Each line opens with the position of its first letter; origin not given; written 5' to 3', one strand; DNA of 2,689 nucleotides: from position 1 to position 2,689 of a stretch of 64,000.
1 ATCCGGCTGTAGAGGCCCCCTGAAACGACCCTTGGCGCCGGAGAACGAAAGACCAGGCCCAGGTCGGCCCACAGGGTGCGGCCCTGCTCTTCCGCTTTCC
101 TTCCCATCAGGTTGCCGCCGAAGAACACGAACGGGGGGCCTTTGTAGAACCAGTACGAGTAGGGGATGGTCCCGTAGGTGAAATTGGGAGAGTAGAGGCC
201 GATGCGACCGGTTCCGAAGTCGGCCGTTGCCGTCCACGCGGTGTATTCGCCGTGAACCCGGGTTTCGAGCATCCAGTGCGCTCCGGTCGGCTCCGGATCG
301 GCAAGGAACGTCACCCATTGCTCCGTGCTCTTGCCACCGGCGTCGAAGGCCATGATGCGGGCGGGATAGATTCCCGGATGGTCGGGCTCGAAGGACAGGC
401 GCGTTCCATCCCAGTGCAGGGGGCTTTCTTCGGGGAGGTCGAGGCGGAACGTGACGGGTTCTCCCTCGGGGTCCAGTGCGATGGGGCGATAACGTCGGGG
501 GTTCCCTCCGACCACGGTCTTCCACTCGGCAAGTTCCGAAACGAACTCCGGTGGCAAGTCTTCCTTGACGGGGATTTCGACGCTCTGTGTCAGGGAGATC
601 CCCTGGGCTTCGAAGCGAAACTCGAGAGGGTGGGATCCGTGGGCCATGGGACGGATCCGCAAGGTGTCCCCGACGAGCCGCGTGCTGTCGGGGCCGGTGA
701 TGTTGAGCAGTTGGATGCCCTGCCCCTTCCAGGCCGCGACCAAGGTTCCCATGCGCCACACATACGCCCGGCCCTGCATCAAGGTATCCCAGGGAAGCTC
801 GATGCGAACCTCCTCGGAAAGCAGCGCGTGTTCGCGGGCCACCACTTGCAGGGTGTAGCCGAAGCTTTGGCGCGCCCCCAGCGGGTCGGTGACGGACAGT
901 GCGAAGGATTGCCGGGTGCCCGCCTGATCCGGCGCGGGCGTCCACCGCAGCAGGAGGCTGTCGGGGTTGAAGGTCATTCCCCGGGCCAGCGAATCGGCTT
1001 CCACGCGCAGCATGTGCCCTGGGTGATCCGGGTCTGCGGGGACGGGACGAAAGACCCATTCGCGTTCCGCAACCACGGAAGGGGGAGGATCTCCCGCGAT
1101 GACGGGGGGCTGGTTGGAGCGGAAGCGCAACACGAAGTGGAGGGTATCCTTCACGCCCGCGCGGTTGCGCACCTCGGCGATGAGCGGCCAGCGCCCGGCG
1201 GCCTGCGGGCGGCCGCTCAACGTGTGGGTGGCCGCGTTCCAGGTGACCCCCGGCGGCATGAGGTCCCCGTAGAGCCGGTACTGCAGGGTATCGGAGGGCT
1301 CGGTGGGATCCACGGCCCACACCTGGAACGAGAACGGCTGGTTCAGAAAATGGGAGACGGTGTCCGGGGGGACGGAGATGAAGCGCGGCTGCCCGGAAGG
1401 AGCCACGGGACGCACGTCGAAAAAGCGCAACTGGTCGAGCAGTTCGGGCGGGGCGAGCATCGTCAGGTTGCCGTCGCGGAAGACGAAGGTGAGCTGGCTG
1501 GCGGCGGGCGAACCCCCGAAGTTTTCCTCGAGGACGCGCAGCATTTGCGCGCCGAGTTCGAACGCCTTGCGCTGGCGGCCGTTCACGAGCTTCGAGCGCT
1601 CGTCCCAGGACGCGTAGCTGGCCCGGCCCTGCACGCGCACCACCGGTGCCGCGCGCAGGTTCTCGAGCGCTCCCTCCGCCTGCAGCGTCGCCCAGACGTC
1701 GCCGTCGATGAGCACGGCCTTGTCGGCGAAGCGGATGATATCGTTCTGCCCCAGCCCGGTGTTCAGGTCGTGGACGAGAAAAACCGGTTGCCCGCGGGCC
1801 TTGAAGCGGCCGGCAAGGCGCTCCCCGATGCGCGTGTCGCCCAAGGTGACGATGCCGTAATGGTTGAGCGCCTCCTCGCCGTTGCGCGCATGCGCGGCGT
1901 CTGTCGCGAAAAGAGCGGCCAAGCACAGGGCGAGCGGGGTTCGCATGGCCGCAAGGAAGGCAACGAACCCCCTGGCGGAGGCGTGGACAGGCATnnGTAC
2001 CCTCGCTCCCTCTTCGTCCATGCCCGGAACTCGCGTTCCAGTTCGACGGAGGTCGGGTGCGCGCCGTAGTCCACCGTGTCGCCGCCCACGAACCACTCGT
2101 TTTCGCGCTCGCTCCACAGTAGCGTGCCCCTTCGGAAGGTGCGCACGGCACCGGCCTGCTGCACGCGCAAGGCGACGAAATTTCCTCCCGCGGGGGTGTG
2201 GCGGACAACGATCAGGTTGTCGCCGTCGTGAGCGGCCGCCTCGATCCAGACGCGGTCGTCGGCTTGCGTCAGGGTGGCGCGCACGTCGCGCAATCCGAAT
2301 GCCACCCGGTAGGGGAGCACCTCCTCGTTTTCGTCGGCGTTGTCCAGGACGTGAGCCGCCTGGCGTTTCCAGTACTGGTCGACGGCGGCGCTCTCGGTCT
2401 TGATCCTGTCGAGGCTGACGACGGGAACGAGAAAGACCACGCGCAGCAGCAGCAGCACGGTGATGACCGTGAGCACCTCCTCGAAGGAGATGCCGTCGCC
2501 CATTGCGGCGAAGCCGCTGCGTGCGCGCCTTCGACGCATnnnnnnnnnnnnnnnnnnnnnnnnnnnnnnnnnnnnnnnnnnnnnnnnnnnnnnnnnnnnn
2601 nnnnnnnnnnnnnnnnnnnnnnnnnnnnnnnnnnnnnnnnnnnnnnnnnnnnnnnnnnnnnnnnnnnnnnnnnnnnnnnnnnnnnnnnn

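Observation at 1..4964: Translationally coupled operon: MotA/ExbB-like channel, ExbD-like protein and two envelope proteins, with no TonB/TolA/MotB partner in view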

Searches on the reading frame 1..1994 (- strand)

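Call 5: search_protein_families(library=pfam, proteins=[window:1-1994:-], max_evalue=1)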
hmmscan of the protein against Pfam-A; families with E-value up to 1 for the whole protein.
window:1-1994:- (664 aa): 4 families
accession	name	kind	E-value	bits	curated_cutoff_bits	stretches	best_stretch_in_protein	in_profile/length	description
PF05345.18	He_PIG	-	1.9e-12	47.9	24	2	209-289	7-93/96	Putative Ig domain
PF19586.5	DUF6093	-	0.026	15.3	27.9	1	364-462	34-115/117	Family of unknown function (DUF6093)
PF00801.26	PKD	-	0.12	12.8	23.5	1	506-559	24-75/80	PKD domain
PF03771.21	SPDY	-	0.2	12.1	25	1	560-592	8-40/61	Domain of unknown function (DUF317)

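Call 6: search_protein_families(library=ncbifam, proteins=[window:1-1994:-], max_evalue=1)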
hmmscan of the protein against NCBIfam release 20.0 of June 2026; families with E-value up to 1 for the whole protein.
window:1-1994:- (664 aa): 1 family
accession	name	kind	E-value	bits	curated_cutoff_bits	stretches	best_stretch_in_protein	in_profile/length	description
NF040718.1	BcsP_of_Ic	exception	0.11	12.1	55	0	264-278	31-45/55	cellulose biosynthesis protein BcsP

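Call 7: search_protein_families(library=padloc, proteins=[window:1-1994:-], max_evalue=1)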
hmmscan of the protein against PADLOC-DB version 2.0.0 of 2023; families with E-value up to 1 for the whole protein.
window:1-1994:- (664 aa): 0 families

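Call 40: find_homologous_proteins(query=window:1-1994:-)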
Query window:1-1994:- (664 aa): 42 proteins with E <= 0.001 among 8000 candidates.
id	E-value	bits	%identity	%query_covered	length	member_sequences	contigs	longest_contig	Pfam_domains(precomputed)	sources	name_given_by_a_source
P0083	0.0e+0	1541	100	100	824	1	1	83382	PF05345.19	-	-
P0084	1.3e-268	911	62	95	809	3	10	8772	PF17963.8,PF05345.19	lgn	-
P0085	3.8e-264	897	60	98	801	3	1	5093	PF05345.19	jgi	jgi:hypothetical protein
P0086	1.5e-263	895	62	95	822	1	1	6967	PF17963.8,PF05345.19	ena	-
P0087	2.5e-258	877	59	98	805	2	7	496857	PF05345.19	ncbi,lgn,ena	-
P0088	1.9e-256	871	61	95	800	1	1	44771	PF05345.19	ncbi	-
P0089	3.2e-252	857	57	100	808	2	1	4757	PF05345.19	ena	-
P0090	6.8e-250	849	59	95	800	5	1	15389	PF05345.19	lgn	-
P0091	1.1e-247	842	58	98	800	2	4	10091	PF17963.8,PF05345.19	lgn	-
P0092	4.3e-245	834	59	97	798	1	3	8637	PF05345.19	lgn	-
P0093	6.5e-245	833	59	95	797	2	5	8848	PF05345.19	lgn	-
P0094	1.9e-244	831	59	95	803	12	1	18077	PF05345.19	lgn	-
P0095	1.0e-242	826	57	97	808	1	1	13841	PF17963.8,PF05345.19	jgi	jgi:hypothetical protein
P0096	1.0e-234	799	55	97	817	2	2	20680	PF05345.19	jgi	jgi:hypothetical protein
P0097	4.1e-232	791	55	97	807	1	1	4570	PF05345.19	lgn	-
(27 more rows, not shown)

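Call 57: predict_structure(alignment_id=A5)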
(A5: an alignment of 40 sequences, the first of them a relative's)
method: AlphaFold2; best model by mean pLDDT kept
length: 824 residues; sequences in the alignment: 40
mean_pLDDT: 81.4   pTM: 0.41
mean pLDDT of the five models: 81.4, 80.6, 80.5, 79.5, 75.5
residues with pLDDT >= 90: 361; 70-90: 291; 50-70: 108; < 50: 64
segments of 3 or more residues with pLDDT < 50: 1-14, 43-53, 126-132, 181-185, 199-205, 398-402, 615-621, 716-719
pLDDT, mean of each block of 10 residues (from residue 1): 35 47 66 75 43 65 91 92 82 90 93 92 60 67 73 73 66 58 52 58 50 87 86 89 86 88 91 93 93 94 89 87 93 89 96 94 92 96 93 72 66 88 87 87 89 91 91 86 91 87 82 91 93 91 91 95 92 78 87 83 90 55 66 93 82 91 78 95 90 87 55 50 58 79 91 93 94 88 93 90 87 92 64
secondary structure, 60 per line:
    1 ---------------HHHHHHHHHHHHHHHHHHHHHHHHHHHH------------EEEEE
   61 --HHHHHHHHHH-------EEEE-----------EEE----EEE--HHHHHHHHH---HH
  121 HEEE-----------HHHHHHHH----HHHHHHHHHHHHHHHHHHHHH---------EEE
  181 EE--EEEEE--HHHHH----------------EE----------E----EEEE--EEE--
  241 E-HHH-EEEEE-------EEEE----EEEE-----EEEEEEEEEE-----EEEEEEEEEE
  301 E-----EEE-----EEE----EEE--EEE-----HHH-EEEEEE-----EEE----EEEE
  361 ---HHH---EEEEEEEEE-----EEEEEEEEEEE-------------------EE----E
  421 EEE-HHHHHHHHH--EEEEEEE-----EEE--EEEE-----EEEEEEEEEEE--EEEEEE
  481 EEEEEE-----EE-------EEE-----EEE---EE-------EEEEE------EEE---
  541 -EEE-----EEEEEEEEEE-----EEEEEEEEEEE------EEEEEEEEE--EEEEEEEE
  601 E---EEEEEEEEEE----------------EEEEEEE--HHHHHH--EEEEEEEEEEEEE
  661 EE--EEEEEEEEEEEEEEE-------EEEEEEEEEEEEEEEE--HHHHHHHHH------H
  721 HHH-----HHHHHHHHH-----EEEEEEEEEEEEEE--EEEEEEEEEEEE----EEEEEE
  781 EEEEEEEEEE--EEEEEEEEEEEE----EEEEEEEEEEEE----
elements in order (helices of 4 or more, strands of 3 or more residues): H16-43 E56-60 H63-72 E80-83 E95-97 E102-104 H107-115 E122-124 H136-143 H148-168 E178-182 E185-189 H192-196 E230-233 E236-238 E247-251 E259-262 E267-270 E276-285 E291-301 E307-309 E315-317 E322-324 E327-329 E339-344 E350-352 E357-360 E370-378 E384-394 E420-423 H425-433 E436-442 E448-450 E453-456 E462-472 E475-486 E501-503 E509-511 E524-528 E535-537 E542-544 E550-559 E565-575 E582-590 E593-601 E605-614 E631-637 H640-645 E648-662 E665-679 E687-702 H705-713 H720-723 H729-737 E743-756 E759-770 E775-790 E793-804 E809-820

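Call 61: fold_search(model_id=the predicted structure, library=pdb)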
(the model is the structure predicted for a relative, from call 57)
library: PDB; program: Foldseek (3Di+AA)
matches with E <= 10: 1346; with E <= 0.001: 372
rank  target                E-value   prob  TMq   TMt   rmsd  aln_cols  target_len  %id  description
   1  5iry_A                1.6e-14  1.00  0.16  0.22  48.2       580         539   12  Crystal structure of human Desmocollin-1 ectodomain (released 2016-06-22)
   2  8d40_A                3.2e-13  1.00  0.18  0.31  51.5       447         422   16  Crystal structure of human CELSR1 EC1-4 (released 2023-08-30)
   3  7ok5_B                3.2e-13  1.00  0.16  0.21  21.8       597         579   10  Crystal structure of mouse neurofascin 155 immunoglobulin domains (released 2022-12-14)
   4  6c13_A                4.2e-13  1.00  0.15  0.21  51.7       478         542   13  CryoEM structure of mouse PCDH15-4EC-LHFPL5 complex (released 2018-08-15)
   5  8k53_A                4.9e-13  1.00  0.13  0.14  33.4       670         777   10  Structure of the Dimeric Human CNTN2 Ig 1-6-FNIII 1-2 Domain in an Asymmetric State (released 2023-12-06)
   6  7ok5_A                5.7e-13  1.00  0.18  0.23  22.3       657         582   10  Crystal structure of mouse neurofascin 155 immunoglobulin domains (released 2022-12-14)
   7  9ba4_A                6.3e-13  1.00  0.14  0.12  38.0       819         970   10  Full-length cross-linked Contactin 2 (CNTN2) (released 2024-07-17)
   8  3b43                  7.3e-13  1.00  0.12  0.17  49.1       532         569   12  I-band fragment I65-I70 from titin (released 2008-01-22)
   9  7ol4_D                7.3e-13  1.00  0.12  0.15  23.6       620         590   10  Mouse contactin-1 neurofascin-155 immunoglobulin domains adhesion complex (released 2022-12-14)
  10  5e4i                  8.9e-13  1.00  0.15  0.27  15.2       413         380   13  Crystal structure of mouse CNTN5 Ig1-Ig4 domains (released 2016-08-31)
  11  1l3w                  9.3e-13  1.00  0.16  0.23  51.2       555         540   11  C-cadherin Ectodomain (released 2002-04-26)
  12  9ba5_A                1.1e-12  1.00  0.14  0.18  29.5       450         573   13  Cross-linked Contactin 2 Ig1-Ig6 (released 2024-07-17)
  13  1bih_A                1.2e-12  1.00  0.18  0.28  14.2       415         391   13  CRYSTAL STRUCTURE OF THE INSECT IMMUNE PROTEIN HEMOLIN: A NEW DOMAIN ARRANGEMENT WITH IMPLICATIONS FOR HOMOPHILIC ADHE (released 1998-10-14)
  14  7ol2_A                1.2e-12  1.00  0.15  0.21  19.6       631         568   11  Crystal structure of mouse contactin 1 immunoglobulin domains (released 2022-12-14)
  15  7ol4_C                1.4e-12  1.00  0.18  0.22  21.2       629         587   10  Mouse contactin-1 neurofascin-155 immunoglobulin domains adhesion complex (released 2022-12-14)
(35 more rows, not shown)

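Call 101: find_related_loci(query=A5, collection=genome_contigs, flank=4000)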
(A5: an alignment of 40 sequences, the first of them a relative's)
Query A5 (824 aa) in genome_contigs; peptide patterns used: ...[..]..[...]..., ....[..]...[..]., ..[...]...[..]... (x = any residue, [..] = any of these).
188 stretches matched a pattern; 39 encode a relative of the query (tblastn E <= 1e-3); 38 distinct loci.
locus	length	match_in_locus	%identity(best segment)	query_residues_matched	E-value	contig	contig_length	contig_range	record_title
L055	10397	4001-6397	60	26-824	0e+0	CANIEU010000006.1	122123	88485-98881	MAG: Fibrobacteres bacterium isolate RH-14apr17-165 genome assembly, contig: RH-14apr17-C309, whole genome shotgun seque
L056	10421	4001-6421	57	1-821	0e+0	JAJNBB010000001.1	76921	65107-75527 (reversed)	MAG: Fibrobacteria bacterium isolate C_No_T20_A_bin.76 scaffold_145, whole genome shotgun sequence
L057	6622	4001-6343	61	43-824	0e+0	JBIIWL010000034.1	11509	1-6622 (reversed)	MAG: Fibrobacteria bacterium isolate ME2005-04-11_3300042883_group2_bin29 Rohwer_bin1431_scaffold_4790_c1, whole genome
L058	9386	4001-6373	59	32-820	0e+0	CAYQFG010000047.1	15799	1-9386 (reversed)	MAG TPA_asm: uncultured Bifidobacterium sp. isolate SRP220891_co3_391 genome assembly, contig: NODE_5150_length_15799_co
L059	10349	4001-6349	60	42-823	0e+0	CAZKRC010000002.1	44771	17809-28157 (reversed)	MAG TPA_asm: uncultured Bifidobacterium sp. isolate SRP220891_co3_272 genome assembly, contig: NODE_697_length_44771_cov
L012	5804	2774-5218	50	2-821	0e+0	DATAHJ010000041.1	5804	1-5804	MAG TPA_asm: Fibrobacteria bacterium isolate SMAG_U6852 k141_534044, whole genome shotgun sequence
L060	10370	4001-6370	53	31-824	0e+0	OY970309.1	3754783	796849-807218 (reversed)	MAG: uncultured Fibrobacteria bacterium isolate MFD05502.bin.1.3 genome assembly, chromosome: 1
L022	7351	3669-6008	51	46-822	0e+0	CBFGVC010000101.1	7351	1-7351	MAG TPA_asm: uncultured Fibrobacteria bacterium isolate SRR17295757_maxbin2_22 genome assembly, contig: ERZ23398518.1248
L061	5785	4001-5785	57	46-641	0e+0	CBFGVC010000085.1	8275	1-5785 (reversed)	MAG TPA_asm: uncultured Fibrobacteria bacterium isolate SRR17295757_maxbin2_22 genome assembly, contig: ERZ23398518.1050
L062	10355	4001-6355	44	32-824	0e+0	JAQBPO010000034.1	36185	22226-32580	MAG: Fibrobacteres bacterium isolate RYN_349 scaffold_652294, whole genome shotgun sequence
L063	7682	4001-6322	45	45-824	0e+0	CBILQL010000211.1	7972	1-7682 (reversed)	MAG TPA_asm: uncultured bacterium isolate SRR16817059_concoct_26 genome assembly, contig: ERZ27394141.1712, whole genome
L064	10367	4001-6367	44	30-824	0e+0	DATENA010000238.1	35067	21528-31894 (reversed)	MAG TPA_asm: Fibrobacteria bacterium isolate SMAG_U8957 k141_1347662, whole genome shotgun sequence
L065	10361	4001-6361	45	30-824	0e+0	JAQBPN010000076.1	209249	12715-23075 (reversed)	MAG: Fibrobacteres bacterium isolate RYN_348 scaffold_2778867, whole genome shotgun sequence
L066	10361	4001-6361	44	30-824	0e+0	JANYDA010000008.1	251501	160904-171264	MAG: Fibrobacteria bacterium isolate 336R_metabinner_36 336R_k141_2572386, whole genome shotgun sequence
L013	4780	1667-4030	44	30-824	0e+0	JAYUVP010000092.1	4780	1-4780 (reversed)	MAG: Fibrobacterota bacterium isolate GL124_DN_metabinner_3 GL124_DN_metabinner_3_91, whole genome shotgun sequence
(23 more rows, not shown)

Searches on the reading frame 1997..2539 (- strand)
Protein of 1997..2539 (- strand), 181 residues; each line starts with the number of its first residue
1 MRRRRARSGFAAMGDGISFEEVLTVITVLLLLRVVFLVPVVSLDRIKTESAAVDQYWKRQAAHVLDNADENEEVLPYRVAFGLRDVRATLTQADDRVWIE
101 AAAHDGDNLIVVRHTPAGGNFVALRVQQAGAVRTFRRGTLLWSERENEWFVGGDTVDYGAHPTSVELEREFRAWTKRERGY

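Call 5: search_protein_families(library=pfam, proteins=[window:1997-2539:-], max_evalue=1)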
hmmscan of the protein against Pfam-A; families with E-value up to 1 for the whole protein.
window:1997-2539:- (181 aa): 4 families
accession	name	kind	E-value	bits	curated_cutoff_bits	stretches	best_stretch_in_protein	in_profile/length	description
PF21708.4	Glyco_hydro_59_C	-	0.1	13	27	1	110-155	57-102/175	Galactocerebrosidase, C-terminal lectin domain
PF17382.7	Ycf70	-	0.12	13.2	25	1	18-56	26-64/89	Uncharacterized Ycf70-like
PF13153.11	DUF3985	-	0.13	12.7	25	1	21-43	2-24/44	Protein of unknown function (DUF3985)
PF08310.17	LGFP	-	0.15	12.9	22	1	129-156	15-42/53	LGFP repeat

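Call 6: search_protein_families(library=ncbifam, proteins=[window:1997-2539:-], max_evalue=1)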
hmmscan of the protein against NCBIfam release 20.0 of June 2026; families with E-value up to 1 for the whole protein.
window:1997-2539:- (181 aa): 0 families

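Call 7: search_protein_families(library=padloc, proteins=[window:1997-2539:-], max_evalue=1)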
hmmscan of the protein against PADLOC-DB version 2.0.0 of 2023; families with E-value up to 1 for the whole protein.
window:1997-2539:- (181 aa): 0 families

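Call 27: search_solved_structures(query=A2, max_evalue=10, show_alignments=3)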
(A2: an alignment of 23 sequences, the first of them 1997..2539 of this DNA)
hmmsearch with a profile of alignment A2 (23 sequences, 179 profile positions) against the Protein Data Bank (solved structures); distinct sequences matched with E-value up to 10: 2.
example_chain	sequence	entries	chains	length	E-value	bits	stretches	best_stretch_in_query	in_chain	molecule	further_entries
7pb9_A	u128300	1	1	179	1.3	11.7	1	101-148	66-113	Tandem WH domains of Vps25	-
9gzg_A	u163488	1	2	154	8.4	9.1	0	50-91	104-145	Engineered CTPR protein with glutamic acids for conductivity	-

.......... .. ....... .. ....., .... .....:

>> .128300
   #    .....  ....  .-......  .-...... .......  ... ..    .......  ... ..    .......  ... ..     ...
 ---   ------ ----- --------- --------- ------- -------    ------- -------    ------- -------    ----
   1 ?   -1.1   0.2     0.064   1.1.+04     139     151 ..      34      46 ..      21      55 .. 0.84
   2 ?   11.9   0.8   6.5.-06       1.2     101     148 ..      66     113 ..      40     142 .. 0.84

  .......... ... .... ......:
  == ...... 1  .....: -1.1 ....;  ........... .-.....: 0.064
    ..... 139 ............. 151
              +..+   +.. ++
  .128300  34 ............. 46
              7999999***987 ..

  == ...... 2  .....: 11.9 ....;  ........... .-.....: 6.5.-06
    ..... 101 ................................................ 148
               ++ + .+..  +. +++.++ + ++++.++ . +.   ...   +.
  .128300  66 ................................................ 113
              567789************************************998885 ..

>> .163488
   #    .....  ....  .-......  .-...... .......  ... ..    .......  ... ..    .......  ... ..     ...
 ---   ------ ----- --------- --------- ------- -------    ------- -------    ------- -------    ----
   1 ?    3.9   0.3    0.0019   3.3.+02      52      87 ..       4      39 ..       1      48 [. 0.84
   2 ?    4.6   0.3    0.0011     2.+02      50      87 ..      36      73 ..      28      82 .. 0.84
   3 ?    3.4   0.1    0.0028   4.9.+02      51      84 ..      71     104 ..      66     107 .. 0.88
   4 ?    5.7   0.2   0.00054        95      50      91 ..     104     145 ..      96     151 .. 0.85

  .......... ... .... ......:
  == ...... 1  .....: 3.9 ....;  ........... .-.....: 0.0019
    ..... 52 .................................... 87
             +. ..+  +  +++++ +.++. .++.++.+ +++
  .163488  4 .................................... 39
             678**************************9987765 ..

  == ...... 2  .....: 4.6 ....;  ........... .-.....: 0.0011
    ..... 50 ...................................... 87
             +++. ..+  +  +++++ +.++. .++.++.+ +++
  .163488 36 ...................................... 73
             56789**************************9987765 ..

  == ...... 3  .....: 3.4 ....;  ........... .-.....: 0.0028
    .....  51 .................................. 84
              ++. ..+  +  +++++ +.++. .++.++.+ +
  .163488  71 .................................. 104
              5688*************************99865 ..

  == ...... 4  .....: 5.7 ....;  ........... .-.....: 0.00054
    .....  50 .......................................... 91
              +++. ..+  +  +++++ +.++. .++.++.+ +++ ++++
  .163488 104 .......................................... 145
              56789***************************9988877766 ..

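Call 28: search_protein_families(library=pfam, alignment_id=A2, max_evalue=1)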
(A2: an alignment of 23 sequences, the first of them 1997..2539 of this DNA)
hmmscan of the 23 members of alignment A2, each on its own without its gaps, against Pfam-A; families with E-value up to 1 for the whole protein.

A. member 1, window:1997-2539:- (181 aa): 4 families
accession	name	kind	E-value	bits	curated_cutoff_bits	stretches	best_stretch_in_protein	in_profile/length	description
PF21708.4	Glyco_hydro_59_C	-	0.1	13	27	1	110-155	57-102/175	Galactocerebrosidase, C-terminal lectin domain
PF17382.7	Ycf70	-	0.12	13.2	25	1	18-56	26-64/89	Uncharacterized Ycf70-like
PF13153.11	DUF3985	-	0.13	12.7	25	1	21-43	2-24/44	Protein of unknown function (DUF3985)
PF08310.17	LGFP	-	0.15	12.9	22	1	129-156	15-42/53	LGFP repeat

B. families by the number of members that match (of 23 scanned): 14 families
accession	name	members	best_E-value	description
PF13153.11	DUF3985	3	0.01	Protein of unknown function (DUF3985)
PF08310.17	LGFP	2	0.11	LGFP repeat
PF19855.4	DUF6330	2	0.11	Family of unknown function (DUF6330)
PF14221.11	DUF4330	1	0.016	Domain of unknown function (DUF4330)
PF12648.12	TcpE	1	0.026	TcpE family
PF17766.7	fn3_6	1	0.046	Fibronectin type-III domain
PF21708.4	Glyco_hydro_59_C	1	0.1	Galactocerebrosidase, C-terminal lectin domain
PF17382.7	Ycf70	1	0.12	Uncharacterized Ycf70-like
PF03759.18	PRONE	1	0.12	PRONE (Plant-specific Rop nucleotide exchanger)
PF24644.1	DUF7638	1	0.13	Domain of unknown function (DUF7638)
PF15534.11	Ntox35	1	0.14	Bacterial toxin 35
PF07384.17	DUF1497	1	0.16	Protein of unknown function (DUF1497)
PF06289.16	FlbD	1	0.21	Flagellar and Swarming motility proteins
PF05323.17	Pox_A21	1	0.34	Poxvirus A21 Protein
